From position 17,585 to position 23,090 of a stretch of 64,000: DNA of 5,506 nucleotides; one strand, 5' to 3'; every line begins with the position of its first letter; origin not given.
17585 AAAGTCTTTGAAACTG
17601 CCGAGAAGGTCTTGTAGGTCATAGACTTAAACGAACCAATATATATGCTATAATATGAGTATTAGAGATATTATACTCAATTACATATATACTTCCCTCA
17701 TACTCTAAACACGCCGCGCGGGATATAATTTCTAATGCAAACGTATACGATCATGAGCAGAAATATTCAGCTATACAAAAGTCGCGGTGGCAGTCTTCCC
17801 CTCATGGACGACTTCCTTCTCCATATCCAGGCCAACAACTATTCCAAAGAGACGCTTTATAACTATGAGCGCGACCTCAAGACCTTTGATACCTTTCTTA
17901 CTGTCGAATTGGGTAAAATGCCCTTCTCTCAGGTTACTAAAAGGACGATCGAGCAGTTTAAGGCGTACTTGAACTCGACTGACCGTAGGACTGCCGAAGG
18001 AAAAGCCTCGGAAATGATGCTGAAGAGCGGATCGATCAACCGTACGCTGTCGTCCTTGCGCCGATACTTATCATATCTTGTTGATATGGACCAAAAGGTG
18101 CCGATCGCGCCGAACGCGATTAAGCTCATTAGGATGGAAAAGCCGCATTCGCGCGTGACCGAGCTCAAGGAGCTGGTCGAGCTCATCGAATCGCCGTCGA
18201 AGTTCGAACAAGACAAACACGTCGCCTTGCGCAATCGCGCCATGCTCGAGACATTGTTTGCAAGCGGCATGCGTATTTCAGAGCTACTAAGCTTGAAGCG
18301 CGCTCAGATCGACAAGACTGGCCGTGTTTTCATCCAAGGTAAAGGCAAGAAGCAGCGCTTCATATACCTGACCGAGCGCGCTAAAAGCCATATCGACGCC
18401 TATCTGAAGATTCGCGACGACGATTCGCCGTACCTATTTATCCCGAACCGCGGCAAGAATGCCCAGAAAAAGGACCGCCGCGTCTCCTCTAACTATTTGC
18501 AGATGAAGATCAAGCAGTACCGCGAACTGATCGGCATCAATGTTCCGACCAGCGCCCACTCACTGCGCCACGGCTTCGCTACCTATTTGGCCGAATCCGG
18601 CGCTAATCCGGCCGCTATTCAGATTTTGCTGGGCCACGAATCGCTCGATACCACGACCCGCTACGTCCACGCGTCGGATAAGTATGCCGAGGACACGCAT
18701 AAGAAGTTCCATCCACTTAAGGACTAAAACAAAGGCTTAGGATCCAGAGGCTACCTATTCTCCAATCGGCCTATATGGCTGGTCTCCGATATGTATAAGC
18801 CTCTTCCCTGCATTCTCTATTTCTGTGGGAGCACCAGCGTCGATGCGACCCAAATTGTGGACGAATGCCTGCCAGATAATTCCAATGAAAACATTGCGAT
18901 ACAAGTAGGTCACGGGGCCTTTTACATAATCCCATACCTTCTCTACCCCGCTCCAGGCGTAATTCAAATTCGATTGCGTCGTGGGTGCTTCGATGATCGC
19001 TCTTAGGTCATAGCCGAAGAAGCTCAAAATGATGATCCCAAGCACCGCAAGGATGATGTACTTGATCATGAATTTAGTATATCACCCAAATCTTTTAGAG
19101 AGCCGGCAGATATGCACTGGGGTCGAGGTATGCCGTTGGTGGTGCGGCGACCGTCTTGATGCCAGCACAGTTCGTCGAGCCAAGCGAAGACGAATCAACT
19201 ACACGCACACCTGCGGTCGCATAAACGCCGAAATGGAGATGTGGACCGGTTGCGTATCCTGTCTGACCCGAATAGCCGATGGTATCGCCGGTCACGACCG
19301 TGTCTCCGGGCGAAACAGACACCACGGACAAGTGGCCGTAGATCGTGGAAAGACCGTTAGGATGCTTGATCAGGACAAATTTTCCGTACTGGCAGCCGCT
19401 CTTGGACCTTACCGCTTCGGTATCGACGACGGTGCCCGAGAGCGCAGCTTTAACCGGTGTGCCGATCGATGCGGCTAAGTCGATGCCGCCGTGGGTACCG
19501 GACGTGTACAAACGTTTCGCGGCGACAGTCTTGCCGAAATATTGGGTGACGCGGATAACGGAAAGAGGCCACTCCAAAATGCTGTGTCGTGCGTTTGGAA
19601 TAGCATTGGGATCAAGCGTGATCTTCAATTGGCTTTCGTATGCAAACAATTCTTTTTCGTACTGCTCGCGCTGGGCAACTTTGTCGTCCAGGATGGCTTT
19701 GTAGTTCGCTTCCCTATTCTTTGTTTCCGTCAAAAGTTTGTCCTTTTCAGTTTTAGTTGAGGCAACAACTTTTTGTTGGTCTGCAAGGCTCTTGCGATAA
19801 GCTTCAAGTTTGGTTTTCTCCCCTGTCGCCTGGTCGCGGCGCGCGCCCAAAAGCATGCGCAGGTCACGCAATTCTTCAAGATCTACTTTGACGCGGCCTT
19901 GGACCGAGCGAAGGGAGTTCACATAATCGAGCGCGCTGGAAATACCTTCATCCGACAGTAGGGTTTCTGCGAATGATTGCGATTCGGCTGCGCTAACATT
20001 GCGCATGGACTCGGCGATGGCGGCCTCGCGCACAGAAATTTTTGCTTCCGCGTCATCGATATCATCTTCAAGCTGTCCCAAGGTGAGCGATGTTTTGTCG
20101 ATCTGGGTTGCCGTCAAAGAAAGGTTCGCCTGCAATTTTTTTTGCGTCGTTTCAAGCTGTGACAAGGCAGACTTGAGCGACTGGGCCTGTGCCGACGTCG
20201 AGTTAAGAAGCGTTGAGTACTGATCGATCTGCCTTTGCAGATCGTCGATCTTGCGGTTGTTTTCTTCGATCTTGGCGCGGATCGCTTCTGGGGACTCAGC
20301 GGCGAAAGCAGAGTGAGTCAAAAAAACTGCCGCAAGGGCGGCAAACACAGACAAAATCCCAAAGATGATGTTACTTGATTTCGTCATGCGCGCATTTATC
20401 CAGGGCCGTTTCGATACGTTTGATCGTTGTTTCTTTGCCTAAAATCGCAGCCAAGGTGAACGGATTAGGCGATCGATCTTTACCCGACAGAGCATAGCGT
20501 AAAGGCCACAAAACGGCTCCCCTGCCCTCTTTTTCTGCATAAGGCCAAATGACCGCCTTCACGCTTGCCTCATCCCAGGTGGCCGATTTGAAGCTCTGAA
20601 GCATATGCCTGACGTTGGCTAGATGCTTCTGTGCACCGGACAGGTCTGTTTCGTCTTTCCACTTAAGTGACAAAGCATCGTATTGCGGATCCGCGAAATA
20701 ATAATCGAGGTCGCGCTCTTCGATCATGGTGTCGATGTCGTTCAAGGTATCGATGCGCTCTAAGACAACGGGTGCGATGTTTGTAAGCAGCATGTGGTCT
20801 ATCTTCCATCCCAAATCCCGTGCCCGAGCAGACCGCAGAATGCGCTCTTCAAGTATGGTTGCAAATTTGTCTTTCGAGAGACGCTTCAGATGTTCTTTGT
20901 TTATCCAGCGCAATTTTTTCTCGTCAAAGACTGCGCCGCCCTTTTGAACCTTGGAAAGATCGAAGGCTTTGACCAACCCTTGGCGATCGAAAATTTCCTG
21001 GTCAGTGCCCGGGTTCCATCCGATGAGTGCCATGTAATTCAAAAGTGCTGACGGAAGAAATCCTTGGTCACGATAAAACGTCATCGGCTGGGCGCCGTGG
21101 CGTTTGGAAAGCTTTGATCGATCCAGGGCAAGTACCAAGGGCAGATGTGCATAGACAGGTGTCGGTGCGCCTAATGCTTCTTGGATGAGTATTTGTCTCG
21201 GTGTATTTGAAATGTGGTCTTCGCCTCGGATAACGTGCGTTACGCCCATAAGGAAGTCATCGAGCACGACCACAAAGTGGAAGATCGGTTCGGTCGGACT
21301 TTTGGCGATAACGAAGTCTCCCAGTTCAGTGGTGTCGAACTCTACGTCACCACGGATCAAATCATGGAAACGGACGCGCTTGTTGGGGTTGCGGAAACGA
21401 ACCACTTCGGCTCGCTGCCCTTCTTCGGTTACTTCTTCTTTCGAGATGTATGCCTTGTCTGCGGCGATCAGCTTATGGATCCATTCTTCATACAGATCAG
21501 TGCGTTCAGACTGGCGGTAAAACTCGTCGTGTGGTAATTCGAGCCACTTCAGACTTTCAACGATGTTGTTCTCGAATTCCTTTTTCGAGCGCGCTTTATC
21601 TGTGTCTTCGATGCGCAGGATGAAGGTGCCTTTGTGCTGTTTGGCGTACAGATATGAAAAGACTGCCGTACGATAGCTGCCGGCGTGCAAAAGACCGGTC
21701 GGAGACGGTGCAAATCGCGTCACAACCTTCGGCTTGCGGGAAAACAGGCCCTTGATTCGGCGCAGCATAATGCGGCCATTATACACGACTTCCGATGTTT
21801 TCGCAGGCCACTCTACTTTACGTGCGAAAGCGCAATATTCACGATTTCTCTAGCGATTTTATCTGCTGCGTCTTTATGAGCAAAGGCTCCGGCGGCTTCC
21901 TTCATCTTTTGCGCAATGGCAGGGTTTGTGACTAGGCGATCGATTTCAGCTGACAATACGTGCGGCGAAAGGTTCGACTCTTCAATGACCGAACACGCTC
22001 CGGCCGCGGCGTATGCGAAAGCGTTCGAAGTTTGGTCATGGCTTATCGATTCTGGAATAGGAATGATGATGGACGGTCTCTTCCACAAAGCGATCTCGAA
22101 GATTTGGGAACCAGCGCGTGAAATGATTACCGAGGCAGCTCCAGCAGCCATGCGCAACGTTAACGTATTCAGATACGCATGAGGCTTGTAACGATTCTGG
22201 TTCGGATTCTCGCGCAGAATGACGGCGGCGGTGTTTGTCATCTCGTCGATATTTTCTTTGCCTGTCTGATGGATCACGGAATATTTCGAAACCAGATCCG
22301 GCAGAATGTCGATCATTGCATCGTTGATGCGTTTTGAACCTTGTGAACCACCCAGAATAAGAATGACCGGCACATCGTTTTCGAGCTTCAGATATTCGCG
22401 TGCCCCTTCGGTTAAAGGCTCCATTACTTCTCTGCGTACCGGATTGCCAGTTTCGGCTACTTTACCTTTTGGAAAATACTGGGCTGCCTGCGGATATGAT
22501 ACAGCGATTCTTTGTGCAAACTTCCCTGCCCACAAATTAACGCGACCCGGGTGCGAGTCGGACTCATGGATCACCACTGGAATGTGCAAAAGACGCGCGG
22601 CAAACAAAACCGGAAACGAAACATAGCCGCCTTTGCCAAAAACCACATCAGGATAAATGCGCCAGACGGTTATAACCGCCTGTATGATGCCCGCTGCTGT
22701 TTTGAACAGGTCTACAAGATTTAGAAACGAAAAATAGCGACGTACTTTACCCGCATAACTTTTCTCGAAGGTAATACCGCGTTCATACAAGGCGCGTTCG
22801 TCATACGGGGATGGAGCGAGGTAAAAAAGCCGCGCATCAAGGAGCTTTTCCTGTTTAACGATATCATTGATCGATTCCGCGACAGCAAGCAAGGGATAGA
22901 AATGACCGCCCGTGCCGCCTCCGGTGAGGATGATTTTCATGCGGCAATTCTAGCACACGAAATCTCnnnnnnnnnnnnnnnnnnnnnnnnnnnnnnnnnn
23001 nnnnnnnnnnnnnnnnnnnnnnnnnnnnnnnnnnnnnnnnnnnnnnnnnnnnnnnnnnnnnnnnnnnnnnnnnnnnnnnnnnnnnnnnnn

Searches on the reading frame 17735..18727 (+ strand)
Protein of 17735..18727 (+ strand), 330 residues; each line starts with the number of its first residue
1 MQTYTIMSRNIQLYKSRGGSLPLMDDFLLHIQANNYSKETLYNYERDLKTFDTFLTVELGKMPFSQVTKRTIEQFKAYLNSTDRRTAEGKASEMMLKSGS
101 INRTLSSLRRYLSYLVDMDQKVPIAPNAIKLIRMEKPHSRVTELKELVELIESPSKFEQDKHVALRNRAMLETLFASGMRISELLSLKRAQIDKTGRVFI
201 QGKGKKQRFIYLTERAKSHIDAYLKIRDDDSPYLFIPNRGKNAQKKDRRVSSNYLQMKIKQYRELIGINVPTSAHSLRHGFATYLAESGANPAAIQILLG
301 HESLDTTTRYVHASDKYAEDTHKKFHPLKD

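Call 41: search_protein_families(library=ncbifam, proteins=[window:17735-18727:+], max_evalue=1e-10)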
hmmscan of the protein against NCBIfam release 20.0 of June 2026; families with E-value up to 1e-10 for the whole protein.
window:17735-18727:+ (330 aa): 8 families
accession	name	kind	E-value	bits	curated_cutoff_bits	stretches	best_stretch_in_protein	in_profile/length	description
TIGR02224.1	recomb_XerC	equivalog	1.1e-54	185.9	335.15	1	26-327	2-291/295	tyrosine recombinase XerC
TIGR02225.1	recomb_XerD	equivalog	7.7e-53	179.7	329.6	1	26-328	2-289/290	site-specific tyrosine recombinase XerD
NF001399.0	PRK00283.1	subfamily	3.7e-49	167.6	279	1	24-329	9-299/300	tyrosine recombinase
NF040815.2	recomb_XerA_Arch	equivalog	4.9e-49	167.2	220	1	25-318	1-259/263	site-specific tyrosine recombinase/integron integrase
NF002331.0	PRK01287.1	subfamily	4.8e-36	124.5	371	1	23-328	29-327/365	site-specific tyrosine recombinase XerC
NF003462.0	PRK05084.1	equivalog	3.3e-25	88.6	267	1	155-322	188-353/360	tyrosine recombinase XerS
TIGR02249.1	integrase_gron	subfamily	8.9e-19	68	265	1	248-318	235-305/315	integron integrase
NF011946.0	PRK15417.1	equivalog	2.4e-11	43.4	435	0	254-313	256-315/337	integron integrase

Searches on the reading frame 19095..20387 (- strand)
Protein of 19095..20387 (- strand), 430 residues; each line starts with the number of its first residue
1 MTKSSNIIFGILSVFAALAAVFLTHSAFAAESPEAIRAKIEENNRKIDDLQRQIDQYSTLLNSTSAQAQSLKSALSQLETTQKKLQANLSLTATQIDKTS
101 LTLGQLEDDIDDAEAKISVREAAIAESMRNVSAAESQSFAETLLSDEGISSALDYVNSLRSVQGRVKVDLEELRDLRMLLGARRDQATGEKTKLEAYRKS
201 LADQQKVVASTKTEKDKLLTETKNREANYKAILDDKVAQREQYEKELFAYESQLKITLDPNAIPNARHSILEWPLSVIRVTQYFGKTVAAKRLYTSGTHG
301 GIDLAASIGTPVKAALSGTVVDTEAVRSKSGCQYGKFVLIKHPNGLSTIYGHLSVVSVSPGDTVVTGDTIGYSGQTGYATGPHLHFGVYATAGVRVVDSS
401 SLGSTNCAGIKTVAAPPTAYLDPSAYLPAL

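Call 40: search_protein_families(library=ncbifam, proteins=[window:19095-20387:-], max_evalue=1e-10)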
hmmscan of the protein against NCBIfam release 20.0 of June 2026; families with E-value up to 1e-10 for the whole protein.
window:19095-20387:- (430 aa): 9 families
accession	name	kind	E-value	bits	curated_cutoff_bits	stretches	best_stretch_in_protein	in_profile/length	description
NF052530.1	Heli_ShapePgp3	exception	2e-21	76.3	300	1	231-391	101-254/270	peptidoglycan metallopeptidase Pgp3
NF008652.0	PRK11649.1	equivalog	2.5e-17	62.7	341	1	297-390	311-399/439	murein DD-endopeptidase MepM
NF052529.1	PG_M23_Pgp6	exception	4e-17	62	600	1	298-390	334-421/452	peptidoglycan metallopeptidase Pgp6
NF052336.1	PdgHdaseHSB100310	equivalog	1.2e-16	61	500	1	271-390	35-143/316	peptidoglycan hydrolase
NF041208.1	celldiv_DipM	equivalog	2.8e-15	56.5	740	1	296-389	316-405/419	cell division endopeptidase DipM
NF053825.1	PdgNdpepShyA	equivalog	4.5e-15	55.2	700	1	298-388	295-380/425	peptidoglycan DD-endopeptidase ShyA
NF053824.1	PdgNdpepShyC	equivalog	1.1e-14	54.2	700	1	268-388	265-380/429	peptidoglycan DD-endopeptidase ShyC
NF050804.1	CellDivDipMCaul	equivalog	1.5e-14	53.8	900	1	299-388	528-613/634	cell division endopeptidase DipM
NF053738.1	S2SprSpoIIQBc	equivalog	6.8e-11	42.2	250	1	300-388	123-210/232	stage II sporulation protein SpoIIQ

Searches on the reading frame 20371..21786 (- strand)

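Call 40: search_protein_families(library=ncbifam, proteins=[window:20371-21786:-], max_evalue=1e-10)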
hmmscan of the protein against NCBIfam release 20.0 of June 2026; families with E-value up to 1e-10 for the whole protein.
window:20371-21786:- (471 aa): 10 families
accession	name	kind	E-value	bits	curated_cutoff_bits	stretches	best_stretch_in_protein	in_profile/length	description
TIGR00464.1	gltX_bact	equivalog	6.4e-129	430.9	289.95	2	120-460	135-465/470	glutamate--tRNA ligase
TIGR03838.1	queuosine_YadB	equivalog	2.6e-61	207.4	276.7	2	118-242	121-246/272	tRNA glutamyl-Q(34) synthetase GluQRS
NF004314.0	PRK05710.1-3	equivalog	7.7e-61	206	256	1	18-248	4-255/297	tRNA glutamyl-Q(34) synthetase GluQRS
NF004315.1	PRK05710.1-4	equivalog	1.3e-55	188.8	250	2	126-250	141-272/274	tRNA glutamyl-Q(34) synthetase GluQRS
NF004313.0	PRK05710.1-2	equivalog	4.5e-48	163.9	380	2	123-240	135-256/299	tRNA glutamyl-Q(34) synthetase GluQRS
NF003169.0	PRK04156.1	equivalog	1.7e-40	139.2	516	2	18-118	99-201/567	glutamate--tRNA ligase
TIGR00463.1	gltX_arch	equivalog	4.2e-34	118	401.75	1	18-129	91-205/560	glutamate--tRNA ligase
NF004312.0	PRK05710.1-1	equivalog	1.9e-33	116.1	453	1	18-238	11-249/306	tRNA glutamyl-Q(34) synthetase GluQRS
NF011291.0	PRK14703.1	equivalog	2.1e-15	56.1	681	1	17-122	28-132/769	glutamine--tRNA ligase/YqeY domain fusion protein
TIGR00440.1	glnS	equivalog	9.6e-12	44.5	425.8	1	21-142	1-121/524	glutamine--tRNA ligase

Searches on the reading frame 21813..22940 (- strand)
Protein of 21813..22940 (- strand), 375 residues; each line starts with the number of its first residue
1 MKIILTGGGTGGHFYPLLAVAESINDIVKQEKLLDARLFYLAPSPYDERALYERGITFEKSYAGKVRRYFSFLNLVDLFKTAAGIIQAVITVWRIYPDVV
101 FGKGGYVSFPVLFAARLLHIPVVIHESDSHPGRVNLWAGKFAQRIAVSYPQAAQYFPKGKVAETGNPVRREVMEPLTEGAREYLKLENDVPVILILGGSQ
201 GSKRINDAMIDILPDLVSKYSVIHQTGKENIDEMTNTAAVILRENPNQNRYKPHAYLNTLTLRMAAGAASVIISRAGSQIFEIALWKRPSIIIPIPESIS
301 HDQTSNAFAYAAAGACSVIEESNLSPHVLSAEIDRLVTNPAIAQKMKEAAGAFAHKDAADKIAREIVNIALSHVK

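Call 41: search_protein_families(library=ncbifam, proteins=[window:21813-22940:-], max_evalue=1e-10)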
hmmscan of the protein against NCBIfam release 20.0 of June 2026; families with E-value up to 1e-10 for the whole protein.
window:21813-22940:- (375 aa): 2 families
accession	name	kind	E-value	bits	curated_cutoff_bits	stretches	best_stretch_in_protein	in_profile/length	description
TIGR01133.1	murG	equivalog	1.9e-71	240.9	250.25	1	1-365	6-352/353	undecaprenyldiphospho-muramoylpentapeptide beta-N-acetylglucosaminyltransferase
NF009102.0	PRK12446.1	equivalog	4.1e-64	216.7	339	1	2-364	3-347/352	undecaprenyldiphospho-muramoylpentapeptide beta-N-acetylglucosaminyltransferase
